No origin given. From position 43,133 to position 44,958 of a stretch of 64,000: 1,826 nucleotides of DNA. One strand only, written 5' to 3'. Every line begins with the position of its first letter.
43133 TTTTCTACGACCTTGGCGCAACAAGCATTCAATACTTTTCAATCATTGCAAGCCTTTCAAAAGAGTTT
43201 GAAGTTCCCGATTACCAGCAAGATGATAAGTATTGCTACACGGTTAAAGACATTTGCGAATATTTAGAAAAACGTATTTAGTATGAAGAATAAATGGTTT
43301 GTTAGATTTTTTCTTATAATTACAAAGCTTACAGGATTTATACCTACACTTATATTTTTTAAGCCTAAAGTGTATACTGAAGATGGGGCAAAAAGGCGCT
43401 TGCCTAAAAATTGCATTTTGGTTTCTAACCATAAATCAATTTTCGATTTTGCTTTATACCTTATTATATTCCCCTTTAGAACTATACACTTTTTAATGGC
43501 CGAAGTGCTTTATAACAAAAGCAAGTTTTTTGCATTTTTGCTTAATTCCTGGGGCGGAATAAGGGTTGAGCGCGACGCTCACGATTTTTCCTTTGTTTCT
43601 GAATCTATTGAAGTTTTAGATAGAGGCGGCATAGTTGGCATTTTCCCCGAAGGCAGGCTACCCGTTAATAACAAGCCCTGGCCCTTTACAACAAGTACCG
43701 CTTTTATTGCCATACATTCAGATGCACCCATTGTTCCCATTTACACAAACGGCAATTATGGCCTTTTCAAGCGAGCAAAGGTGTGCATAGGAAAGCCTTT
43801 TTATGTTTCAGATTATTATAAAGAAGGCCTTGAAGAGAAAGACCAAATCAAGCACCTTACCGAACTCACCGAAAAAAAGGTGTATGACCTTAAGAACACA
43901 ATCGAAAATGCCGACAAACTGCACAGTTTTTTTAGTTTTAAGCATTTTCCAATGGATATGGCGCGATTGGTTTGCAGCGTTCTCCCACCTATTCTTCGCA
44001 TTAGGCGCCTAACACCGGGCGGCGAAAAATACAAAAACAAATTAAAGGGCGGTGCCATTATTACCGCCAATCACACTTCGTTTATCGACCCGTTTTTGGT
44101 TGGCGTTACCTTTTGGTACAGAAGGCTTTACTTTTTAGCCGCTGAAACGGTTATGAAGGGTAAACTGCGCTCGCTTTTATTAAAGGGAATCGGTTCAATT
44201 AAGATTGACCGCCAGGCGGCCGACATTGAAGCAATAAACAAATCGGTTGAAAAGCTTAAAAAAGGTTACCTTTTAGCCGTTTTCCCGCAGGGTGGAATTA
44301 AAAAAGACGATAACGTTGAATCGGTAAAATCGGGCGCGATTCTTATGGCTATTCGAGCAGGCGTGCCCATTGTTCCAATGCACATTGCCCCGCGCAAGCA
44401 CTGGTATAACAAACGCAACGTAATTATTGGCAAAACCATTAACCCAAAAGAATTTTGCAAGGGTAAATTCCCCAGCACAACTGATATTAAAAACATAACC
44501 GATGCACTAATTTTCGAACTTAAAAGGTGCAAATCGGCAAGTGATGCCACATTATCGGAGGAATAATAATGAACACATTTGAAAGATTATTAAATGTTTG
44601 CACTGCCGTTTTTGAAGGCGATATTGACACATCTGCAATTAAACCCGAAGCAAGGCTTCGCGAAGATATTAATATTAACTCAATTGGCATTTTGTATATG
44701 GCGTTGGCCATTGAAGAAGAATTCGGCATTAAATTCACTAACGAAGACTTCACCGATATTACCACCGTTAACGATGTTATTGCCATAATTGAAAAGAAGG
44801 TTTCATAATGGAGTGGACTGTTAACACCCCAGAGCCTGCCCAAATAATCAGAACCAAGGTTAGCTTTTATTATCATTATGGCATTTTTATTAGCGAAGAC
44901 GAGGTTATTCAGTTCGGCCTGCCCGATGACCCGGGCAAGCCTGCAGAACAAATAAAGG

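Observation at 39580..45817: Operon coupling three zinc-ribbon membrane paralogs to a carrier-protein-dependent acyl-transfer set (ANL enzyme-CP fusion, double PlsC, ACP, LRAT-like) plus a convergent PPTase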

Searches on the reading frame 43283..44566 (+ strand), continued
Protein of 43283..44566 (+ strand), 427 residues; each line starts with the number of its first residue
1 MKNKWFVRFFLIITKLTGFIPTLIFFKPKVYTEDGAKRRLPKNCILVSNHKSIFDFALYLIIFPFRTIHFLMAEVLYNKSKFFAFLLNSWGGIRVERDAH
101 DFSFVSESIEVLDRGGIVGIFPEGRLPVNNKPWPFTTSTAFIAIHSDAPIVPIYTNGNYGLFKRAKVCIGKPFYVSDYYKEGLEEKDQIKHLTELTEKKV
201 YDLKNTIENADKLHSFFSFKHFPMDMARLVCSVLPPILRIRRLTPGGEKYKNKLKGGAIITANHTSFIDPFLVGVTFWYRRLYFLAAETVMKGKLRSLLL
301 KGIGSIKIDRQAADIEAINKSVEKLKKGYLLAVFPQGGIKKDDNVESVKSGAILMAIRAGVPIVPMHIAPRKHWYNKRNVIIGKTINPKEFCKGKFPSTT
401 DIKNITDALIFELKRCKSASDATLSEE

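Call 67: search_protein_families(library=pfam, proteins=[L087:5712-6092:+], max_evalue=10)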
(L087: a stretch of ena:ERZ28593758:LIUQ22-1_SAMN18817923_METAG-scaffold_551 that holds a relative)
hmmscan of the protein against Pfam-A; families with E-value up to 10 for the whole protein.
L087:5712-6092:+ (126 aa): 16 families
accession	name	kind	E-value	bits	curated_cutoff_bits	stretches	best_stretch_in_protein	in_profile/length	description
PF13240.11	Zn_Ribbon_1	-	5.8e-06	26.4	25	1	3-21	2-20/23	zinc-ribbon domain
PF13248.11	Zn_ribbon_3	-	0.00019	21.2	27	1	2-24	4-26/26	zinc-ribbon domain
PF12773.13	DZR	-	0.00033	21.2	27.3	1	3-25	1-23/45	Double zinc ribbon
PF24460.1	DUF7575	-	0.0021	17.8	28.5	1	2-24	5-27/28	Domain of unknown function (DUF7575)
PF04893.22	Yip1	-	0.003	17.9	28.6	1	55-125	25-89/173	Yip1 domain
PF19335.5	HMBD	-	0.0033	17.8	23.6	1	3-24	4-25/28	Heavy metal binding domain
PF10571.15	UPF0547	-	0.0042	17.6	29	1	3-21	3-21/26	Uncharacterised protein family UPF0547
PF17032.10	Zn_ribbon_15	-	0.027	15.7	28.9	1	2-21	54-73/73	zinc-ribbon family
PF08271.17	Zn_Ribbon_TF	-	0.034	14.1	29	1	1-26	1-31/43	TFIIB zinc-binding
PF09297.16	Zn_ribbon_NUD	-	0.06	13.5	24.8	1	12-21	1-10/32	NADH pyrophosphatase zinc ribbon domain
PF15801.11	zf-C6H2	-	0.11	13.1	30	1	1-18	13-30/47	zf-MYND-like zinc finger, mRNA-binding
PF18912.6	DZR_2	-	0.16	12.3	27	1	3-27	24-49/56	Double zinc ribbon domain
PF22289.1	DmmA-like_C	-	0.23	11.9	27.4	1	3-24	7-28/44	Dimethylamine monooxygenase subunit DmmA-like, C-terminal domain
PF25207.1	DUF7837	-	0.4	11.2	27.8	1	2-16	7-21/47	Domain of unknown function (DUF7837)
PF01529.25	DHHC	-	0.73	10.3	28.7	2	59-120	61-122/133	DHHC palmitoyltransferase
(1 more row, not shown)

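Call 71: predict_structure(alignment_id=A1)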
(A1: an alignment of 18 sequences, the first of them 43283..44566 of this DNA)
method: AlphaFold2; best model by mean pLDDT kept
length: 427 residues; sequences in the alignment: 18
mean_pLDDT: 85.0   pTM: 0.56
mean pLDDT of the five models: 85.0, 83.3, 82.7, 82.0, 78.9
residues with pLDDT >= 90: 133; 70-90: 267; 50-70: 26; < 50: 1
segments of 3 or more residues with pLDDT < 50: none
pLDDT, mean of each block of 10 residues (from residue 1): 68 77 82 84 92 84 87 86 85 77 86 92 76 83 91 88 88 91 89 93 88 67 86 84 89 88 87 90 87 85 84 80 91 80 74 90 92 81 92 81 91 91 73
secondary structure, 60 per line:
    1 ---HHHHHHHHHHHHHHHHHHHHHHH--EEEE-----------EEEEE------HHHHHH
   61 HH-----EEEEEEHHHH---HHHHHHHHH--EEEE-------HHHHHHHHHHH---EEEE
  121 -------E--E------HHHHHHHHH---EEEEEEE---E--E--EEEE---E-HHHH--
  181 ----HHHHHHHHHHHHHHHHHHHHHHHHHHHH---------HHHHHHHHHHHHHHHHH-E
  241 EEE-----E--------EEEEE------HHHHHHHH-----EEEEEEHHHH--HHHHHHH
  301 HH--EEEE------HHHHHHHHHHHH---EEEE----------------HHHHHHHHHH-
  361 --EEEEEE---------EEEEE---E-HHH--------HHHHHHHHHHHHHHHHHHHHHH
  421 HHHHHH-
elements in order: H4-26 E29-32 E44-48 H55-62 E68-73 H74-77 H81-89 E92-95 H103-113 E117-120 H138-146 E150-156 E166-169 H175-178 H185-212 H222-238 E240-243 E258-262 H269-276 E282-287 H288-291 H294-302 E305-308 H315-326 E330-333 H350-359 E363-368 E378-382 H399-426

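Call 73: fold_search(model_id=the predicted structure, library=pdb)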
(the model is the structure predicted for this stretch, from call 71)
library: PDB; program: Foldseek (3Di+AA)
matches with E <= 10: 1172; with E <= 0.001: 20
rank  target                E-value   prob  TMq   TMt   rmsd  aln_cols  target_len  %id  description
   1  5kym_A                7.5e-09  1.00  0.32  0.52   5.0       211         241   20  Crystal Structure of the 1-acyl-sn-glycerophosphate (LPA) acyltransferase, PlsC, from Thermotoga maritima (released 2017-07-26)
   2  5kym_B                3.6e-08  1.00  0.30  0.50   5.4       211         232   20  Crystal Structure of the 1-acyl-sn-glycerophosphate (LPA) acyltransferase, PlsC, from Thermotoga maritima (released 2017-07-26)
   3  8e4y                  8.2e-07  1.00  0.32  0.22  23.5       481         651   13  Cryo-EM structure of human glycerol-3-phosphate acyltransferase 1 (GPAT1) in complex with 2-oxohexadecyl-CoA (released 2022-12-21)
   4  5f2z_A                1.5e-05  1.00  0.28  0.44  12.2       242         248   11  Crystal structure of membrane associated PatA from Mycobacterium smegmatis in complex with palmitate - P21 space group (released 2016-03-09)
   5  1k30                  1.8e-05  1.00  0.33  0.38   7.9       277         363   14  Crystal Structure Analysis of Squash (Cucurbita moschata) glycerol-3-phosphate (1)-acyltransferase (released 2001-10-31)
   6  5f2z_C                2.7e-05  1.00  0.26  0.42   5.9       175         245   11  Crystal structure of membrane associated PatA from Mycobacterium smegmatis in complex with palmitate - P21 space group (released 2016-03-09)
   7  8ia1_A                2.8e-05  1.00  0.28  0.32   6.4       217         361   12  plastidial glycerol-3-phosphate acyltransferases (GPAT) from the green alga Myrmecia incisa (released 2024-02-07)
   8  5oce_B                2.8e-05  1.00  0.26  0.41  12.2       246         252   11  THE MOLECULAR MECHANISM OF SUBSTRATE RECOGNITION AND CATALYSIS OF THE MEMBRANE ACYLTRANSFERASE PatA -- Complex of PatA (released 2017-12-27)
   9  1iuq                  3.6e-05  1.00  0.29  0.34   5.7       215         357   15  The 1.55 A Crystal Structure of Glycerol-3-Phosphate Acyltransferase (released 2003-10-07)
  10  5f2z_B                4.5e-05  1.00  0.27  0.43  11.9       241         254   11  Crystal structure of membrane associated PatA from Mycobacterium smegmatis in complex with palmitate - P21 space group (released 2016-03-09)
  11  5f34_C                4.8e-05  1.00  0.24  0.37   5.7       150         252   12  Crystal structure of membrane associated PatA from Mycobacterium smegmatis in complex with S-hexadecyl Coenzyme A - P2 (released 2016-03-09)
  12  5f2z_D                4.8e-05  1.00  0.28  0.43  12.3       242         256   11  Crystal structure of membrane associated PatA from Mycobacterium smegmatis in complex with palmitate - P21 space group (released 2016-03-09)
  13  7ojt_A                9.6e-05  1.00  0.28  0.44  12.2       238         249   11  Crystal structure of unliganded PatA, a membrane associated acyltransferase from Mycobacterium smegmatis (released 2021-10-27)
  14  5f31                  1.1e-04  1.00  0.27  0.42  12.5       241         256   12  Crystal structure of membrane associated PatA from Mycobacterium smegmatis in complex with palmitate - P 42 21 2 space g (released 2016-03-09)
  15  5oce_A                1.6e-04  1.00  0.24  0.37   5.5       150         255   14  THE MOLECULAR MECHANISM OF SUBSTRATE RECOGNITION AND CATALYSIS OF THE MEMBRANE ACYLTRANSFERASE PatA -- Complex of PatA (released 2017-12-27)
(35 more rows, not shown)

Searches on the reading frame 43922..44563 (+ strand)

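Call 47: search_protein_families(library=ncbifam, proteins=[window:43922-44563:+], max_evalue=0.001)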
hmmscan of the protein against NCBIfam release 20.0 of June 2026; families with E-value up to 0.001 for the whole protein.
window:43922-44563:+ (214 aa): 6 families
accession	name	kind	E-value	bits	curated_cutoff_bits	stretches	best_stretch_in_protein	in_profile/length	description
TIGR00530.1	AGP_acyltrn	subfamily_domain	6.2e-20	71.3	102.95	1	40-155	13-129/130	1-acylglycerol-3-phosphate O-acyltransferase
NF006386.0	PRK08633.1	equivalog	1.9e-15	55.7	1221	1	4-155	405-551/1147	acyl-[ACP]--phospholipid O-acyltransferase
NF005291.0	PRK06814.1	equivalog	1.4e-08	33.2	1349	1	35-156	446-564/1140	acyl-[ACP]--phospholipid O-acyltransferase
NF005959.0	PRK08043.1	equivalog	3.8e-08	32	886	1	44-157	29-139/719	bifunctional acyl-ACP--phospholipid O-acyltransferase/long-chain-fatty-acid--ACP ligase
NF052552.1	LyOrLpactfOlsARHOCB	equivalog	2.4e-05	23.5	300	1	14-127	62-168/271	lyso-ornithine lipid O-acyltransferase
NF011593.0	PRK15018.1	equivalog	0.00038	20.3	501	1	91-157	112-181/245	1-acylglycerol-3-phosphate O-acyltransferase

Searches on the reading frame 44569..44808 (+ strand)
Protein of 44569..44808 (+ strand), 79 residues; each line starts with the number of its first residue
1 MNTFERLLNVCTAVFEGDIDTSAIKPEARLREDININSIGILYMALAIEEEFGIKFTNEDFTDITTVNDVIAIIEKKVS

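Call 3: search_protein_families(library=pfam, proteins=[window:44569-44808:+], max_evalue=0.01)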
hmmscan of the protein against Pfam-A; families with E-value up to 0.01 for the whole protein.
window:44569-44808:+ (79 aa): 1 family
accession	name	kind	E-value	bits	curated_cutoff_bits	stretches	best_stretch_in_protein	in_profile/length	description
PF00550.31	PP-binding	-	4.2e-08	33.8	20.8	1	19-73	13-66/67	Phosphopantetheine attachment site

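Call 4: search_protein_families(library=ncbifam, proteins=[window:44569-44808:+], max_evalue=0.01)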
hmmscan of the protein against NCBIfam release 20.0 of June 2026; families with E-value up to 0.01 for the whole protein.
window:44569-44808:+ (79 aa): 16 families
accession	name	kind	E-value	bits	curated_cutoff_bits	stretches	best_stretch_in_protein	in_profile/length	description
NF002148.0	PRK00982.1-2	subfamily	1.1e-13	50.9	71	1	18-78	18-78/79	acyl carrier protein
NF003757.0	PRK05350.1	equivalog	4.5e-12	45.9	65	1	4-78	8-80/83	acyl carrier protein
NF006031.0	PRK08172.1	equivalog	1.4e-11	44.9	76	1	9-78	11-78/82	acyl carrier protein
NF002150.0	PRK00982.1-4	subfamily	2.3e-11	43.8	66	1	18-77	19-78/80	acyl carrier protein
TIGR00517.1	acyl_carrier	equivalog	7.6e-11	41.7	70.45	1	18-77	17-76/77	acyl carrier protein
NF002147.0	PRK00982.1-1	equivalog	3.1e-10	39.7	84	1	18-77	21-80/83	acyl carrier protein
NF040636.1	AcpM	exception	5.5e-09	35.9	146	1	18-76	19-77/93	meromycolate extension acyl carrier protein AcpM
NF058660.1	cispen_ACP_AmcB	equivalog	1.1e-08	35.1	80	1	18-77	17-78/80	cispentacin biosynthesis acyl carrier protein AmcB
NF004533.0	PRK05883.1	equivalog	1.6e-08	34.2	72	1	18-78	37-97/100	acyl carrier protein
NF009104.0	PRK12449.1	equivalog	2.5e-08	33.7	70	1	4-78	7-79/80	acyl carrier protein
NF005079.0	PRK06508.1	equivalog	2.7e-08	34.1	83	1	2-69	3-66/93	acyl carrier protein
NF002151.0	PRK00982.1-5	equivalog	2.5e-07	30.7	92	1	18-78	17-77/78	acyl carrier protein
NF002149.0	PRK00982.1-3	equivalog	3.4e-07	30.1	106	1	18-77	17-76/78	acyl carrier protein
TIGR04069.1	ocin_ACP_rel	hypoth_equivalog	0.0001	22.7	70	1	3-74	2-77/77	peptide maturation system acyl carrier-related protein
NF005798.0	PRK07639.1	equivalog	0.00011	22.5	100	1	22-76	24-80/91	petrobactin biosynthesis protein AsbD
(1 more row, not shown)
